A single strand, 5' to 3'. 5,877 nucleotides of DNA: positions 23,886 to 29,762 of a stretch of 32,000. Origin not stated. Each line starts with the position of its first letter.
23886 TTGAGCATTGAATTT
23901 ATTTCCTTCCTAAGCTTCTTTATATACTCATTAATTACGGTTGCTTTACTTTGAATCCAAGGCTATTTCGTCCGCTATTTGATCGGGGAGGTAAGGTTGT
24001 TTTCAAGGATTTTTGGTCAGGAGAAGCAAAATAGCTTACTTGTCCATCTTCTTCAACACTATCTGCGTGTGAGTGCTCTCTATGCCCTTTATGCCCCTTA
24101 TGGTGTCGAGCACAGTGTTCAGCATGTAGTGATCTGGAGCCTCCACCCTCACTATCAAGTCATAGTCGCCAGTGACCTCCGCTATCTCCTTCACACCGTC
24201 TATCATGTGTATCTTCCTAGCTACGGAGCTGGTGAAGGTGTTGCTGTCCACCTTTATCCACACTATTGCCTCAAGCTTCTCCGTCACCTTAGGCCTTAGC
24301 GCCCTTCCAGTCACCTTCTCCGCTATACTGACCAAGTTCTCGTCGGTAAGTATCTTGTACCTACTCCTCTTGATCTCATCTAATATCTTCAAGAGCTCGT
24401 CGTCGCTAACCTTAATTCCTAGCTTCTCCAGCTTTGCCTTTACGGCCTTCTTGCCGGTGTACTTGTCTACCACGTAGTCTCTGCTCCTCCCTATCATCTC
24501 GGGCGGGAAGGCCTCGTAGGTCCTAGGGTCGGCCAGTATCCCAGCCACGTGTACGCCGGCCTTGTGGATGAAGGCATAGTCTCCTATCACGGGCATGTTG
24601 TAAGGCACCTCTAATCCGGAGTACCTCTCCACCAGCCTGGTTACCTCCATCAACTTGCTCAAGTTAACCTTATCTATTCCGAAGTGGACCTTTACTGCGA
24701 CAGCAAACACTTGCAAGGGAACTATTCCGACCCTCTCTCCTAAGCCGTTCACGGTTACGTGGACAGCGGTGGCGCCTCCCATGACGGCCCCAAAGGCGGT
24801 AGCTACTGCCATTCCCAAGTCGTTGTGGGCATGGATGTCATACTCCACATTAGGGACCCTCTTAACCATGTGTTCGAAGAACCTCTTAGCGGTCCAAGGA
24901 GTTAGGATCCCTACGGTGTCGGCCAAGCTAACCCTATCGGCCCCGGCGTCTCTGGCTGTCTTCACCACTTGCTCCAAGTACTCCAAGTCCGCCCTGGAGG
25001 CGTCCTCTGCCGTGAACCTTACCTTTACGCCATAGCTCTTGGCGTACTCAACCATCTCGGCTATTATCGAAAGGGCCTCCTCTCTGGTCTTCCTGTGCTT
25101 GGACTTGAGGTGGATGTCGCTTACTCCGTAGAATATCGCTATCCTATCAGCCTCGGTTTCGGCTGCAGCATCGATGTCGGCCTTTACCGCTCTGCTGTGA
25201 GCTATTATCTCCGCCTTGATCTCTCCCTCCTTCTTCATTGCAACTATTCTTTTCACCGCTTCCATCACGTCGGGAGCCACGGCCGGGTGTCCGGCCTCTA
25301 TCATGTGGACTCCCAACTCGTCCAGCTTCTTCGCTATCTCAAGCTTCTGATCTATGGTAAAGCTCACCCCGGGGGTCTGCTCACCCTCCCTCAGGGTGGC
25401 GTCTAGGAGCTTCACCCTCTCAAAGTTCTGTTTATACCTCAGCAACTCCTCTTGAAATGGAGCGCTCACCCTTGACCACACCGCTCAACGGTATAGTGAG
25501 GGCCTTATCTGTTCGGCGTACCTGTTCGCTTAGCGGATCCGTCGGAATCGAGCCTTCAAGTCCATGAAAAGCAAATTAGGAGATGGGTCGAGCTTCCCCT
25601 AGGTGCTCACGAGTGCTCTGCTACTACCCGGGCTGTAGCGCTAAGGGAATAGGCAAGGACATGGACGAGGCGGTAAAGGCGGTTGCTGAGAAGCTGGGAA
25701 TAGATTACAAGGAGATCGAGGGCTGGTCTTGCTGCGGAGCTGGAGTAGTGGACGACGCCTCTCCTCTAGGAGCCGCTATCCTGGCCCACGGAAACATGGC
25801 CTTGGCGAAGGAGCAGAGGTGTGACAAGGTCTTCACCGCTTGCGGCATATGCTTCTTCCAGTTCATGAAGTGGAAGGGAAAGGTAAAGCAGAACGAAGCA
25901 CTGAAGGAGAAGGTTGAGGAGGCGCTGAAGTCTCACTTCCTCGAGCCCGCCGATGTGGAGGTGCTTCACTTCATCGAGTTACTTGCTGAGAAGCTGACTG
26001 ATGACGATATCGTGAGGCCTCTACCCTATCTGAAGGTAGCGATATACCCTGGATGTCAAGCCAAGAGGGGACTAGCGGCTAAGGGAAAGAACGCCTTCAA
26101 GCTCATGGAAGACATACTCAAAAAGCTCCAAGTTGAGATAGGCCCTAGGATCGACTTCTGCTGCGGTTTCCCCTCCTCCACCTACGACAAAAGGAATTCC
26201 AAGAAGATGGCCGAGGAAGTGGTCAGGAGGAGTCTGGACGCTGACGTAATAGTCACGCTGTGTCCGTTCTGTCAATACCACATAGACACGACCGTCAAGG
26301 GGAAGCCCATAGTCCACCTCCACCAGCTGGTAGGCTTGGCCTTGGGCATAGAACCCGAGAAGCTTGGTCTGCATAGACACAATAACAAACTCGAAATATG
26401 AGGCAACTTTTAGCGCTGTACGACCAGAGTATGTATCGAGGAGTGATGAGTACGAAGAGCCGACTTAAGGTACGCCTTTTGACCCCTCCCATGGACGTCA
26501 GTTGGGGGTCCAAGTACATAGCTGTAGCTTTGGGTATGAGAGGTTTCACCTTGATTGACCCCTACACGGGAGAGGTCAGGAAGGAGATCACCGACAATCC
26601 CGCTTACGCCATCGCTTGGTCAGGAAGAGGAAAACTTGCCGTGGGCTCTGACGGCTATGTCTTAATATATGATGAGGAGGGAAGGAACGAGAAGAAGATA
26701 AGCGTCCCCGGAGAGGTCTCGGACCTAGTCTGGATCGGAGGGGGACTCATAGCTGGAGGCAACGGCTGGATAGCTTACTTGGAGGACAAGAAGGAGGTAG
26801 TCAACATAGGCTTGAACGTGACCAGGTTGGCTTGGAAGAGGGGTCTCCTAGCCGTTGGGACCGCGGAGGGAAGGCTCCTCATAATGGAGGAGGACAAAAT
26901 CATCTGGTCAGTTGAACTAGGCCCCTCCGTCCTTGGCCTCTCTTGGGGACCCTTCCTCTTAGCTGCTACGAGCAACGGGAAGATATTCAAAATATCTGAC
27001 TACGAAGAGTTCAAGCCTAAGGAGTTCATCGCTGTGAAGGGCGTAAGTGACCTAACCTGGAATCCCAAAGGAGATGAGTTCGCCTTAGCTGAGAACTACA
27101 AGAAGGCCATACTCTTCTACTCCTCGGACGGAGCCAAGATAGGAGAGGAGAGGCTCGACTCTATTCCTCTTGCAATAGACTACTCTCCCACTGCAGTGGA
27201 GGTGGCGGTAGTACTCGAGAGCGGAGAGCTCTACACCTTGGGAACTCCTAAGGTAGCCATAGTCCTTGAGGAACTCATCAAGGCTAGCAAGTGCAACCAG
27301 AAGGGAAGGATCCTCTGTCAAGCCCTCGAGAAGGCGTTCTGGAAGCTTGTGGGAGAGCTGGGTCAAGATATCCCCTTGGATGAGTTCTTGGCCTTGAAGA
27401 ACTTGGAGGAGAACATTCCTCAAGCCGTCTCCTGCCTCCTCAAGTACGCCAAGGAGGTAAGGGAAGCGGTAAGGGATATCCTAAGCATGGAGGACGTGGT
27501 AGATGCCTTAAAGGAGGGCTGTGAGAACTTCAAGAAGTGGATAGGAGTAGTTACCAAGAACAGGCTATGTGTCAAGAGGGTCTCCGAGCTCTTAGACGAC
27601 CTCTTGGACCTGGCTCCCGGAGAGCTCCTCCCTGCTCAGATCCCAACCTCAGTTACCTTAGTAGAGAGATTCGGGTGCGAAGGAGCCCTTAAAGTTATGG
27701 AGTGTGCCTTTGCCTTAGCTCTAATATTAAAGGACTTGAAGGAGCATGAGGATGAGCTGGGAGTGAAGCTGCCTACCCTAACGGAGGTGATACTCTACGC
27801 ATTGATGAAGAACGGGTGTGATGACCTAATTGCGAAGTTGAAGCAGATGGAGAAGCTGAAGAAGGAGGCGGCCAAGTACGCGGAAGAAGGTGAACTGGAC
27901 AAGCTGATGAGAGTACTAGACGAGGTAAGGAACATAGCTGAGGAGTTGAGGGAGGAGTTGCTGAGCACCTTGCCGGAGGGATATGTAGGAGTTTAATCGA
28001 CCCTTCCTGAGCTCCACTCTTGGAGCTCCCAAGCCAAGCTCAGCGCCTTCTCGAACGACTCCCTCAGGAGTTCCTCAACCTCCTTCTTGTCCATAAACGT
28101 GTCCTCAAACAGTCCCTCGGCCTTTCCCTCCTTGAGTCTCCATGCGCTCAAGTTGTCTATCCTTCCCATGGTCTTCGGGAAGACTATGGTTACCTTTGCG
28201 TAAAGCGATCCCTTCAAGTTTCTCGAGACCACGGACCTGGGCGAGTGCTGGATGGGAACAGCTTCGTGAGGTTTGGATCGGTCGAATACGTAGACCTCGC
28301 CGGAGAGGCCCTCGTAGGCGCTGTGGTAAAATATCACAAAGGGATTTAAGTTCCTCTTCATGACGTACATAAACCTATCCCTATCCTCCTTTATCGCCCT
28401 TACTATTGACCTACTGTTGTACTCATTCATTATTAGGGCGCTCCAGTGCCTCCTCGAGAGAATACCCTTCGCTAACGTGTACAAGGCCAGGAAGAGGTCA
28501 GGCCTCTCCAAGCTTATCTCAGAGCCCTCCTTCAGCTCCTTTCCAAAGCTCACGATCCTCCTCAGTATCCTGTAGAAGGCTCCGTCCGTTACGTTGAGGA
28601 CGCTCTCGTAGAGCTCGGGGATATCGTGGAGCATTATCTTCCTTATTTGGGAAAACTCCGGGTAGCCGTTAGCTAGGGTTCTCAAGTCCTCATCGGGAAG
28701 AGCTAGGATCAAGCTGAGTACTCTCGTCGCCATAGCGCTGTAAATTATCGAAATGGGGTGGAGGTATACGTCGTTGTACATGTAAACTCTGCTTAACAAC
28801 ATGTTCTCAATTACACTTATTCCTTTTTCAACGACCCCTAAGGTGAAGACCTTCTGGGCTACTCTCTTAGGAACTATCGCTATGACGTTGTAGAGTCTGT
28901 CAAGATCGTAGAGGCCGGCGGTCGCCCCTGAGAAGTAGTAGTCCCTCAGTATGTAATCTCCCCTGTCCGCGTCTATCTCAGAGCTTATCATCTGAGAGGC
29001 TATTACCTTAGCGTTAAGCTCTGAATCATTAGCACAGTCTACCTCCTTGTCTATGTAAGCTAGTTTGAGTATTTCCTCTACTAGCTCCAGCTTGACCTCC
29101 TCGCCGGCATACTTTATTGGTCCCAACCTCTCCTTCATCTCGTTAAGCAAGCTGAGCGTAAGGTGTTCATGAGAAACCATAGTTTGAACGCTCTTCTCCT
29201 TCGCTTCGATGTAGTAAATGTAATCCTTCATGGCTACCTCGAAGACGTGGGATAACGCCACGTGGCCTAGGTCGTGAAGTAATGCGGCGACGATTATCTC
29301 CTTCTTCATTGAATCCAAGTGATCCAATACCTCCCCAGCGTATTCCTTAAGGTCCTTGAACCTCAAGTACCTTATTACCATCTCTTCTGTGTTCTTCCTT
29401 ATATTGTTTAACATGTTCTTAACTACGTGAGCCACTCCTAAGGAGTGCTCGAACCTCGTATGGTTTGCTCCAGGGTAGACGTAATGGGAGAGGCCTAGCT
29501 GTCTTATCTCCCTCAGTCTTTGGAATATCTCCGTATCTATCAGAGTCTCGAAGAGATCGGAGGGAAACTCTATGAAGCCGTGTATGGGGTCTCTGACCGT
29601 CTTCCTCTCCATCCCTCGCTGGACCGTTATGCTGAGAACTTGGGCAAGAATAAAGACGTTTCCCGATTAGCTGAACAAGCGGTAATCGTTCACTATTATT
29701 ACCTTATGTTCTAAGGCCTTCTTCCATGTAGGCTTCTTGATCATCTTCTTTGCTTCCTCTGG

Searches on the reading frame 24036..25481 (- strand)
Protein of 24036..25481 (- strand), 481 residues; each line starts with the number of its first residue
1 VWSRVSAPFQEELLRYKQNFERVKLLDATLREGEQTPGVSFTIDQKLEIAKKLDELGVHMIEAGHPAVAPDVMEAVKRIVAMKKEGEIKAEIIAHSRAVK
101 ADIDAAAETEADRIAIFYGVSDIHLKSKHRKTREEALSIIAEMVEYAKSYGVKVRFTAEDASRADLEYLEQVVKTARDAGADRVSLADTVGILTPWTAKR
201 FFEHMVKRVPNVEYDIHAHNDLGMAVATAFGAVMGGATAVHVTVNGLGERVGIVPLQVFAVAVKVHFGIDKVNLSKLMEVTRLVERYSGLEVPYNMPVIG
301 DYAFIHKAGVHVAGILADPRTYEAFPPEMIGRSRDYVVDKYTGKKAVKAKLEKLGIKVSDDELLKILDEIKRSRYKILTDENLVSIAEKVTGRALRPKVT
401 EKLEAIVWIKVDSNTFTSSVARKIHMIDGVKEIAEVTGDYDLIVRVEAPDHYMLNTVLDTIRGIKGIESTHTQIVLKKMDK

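Call 59: search_protein_families(library=pfam, proteins=[window:24036-25481:-], max_evalue=0.001)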
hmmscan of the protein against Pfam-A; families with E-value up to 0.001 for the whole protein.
window:24036-25481:- (481 aa): 4 families
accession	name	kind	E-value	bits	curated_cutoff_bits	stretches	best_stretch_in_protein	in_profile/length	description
PF00682.25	HMGL-like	-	1.4e-77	261.1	29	1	22-284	1-260/260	HMGL-like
PF22617.1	HCS_D2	-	2.2e-24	86.1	27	1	298-372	1-76/82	Homocitrate synthase post-HMGL domain-like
PF01037.27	AsnC_trans_reg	-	5.4e-15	55.5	25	1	407-477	1-72/73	Lrp/AsnC ligand binding domain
PF01261.30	AP_endonuc_2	-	0.00014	22.1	31.1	0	97-156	68-124/249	Xylose isomerase-like TIM barrel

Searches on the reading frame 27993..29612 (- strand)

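Call 59: search_protein_families(library=pfam, proteins=[window:27993-29612:-], max_evalue=0.001)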
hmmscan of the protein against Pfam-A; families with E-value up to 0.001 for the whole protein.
window:27993-29612:- (539 aa): 3 families
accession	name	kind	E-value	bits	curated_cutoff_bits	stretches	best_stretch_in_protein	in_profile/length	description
PF01966.28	HD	-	6.1e-08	33.4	22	1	53-176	1-76/116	HD domain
PF19276.4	HD_assoc_2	-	3.2e-06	27.2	23.1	1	258-313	17-72/222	HD associated region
PF08668.18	HDOD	-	0.00022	21.2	22.9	0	91-146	105-161/196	HDOD domain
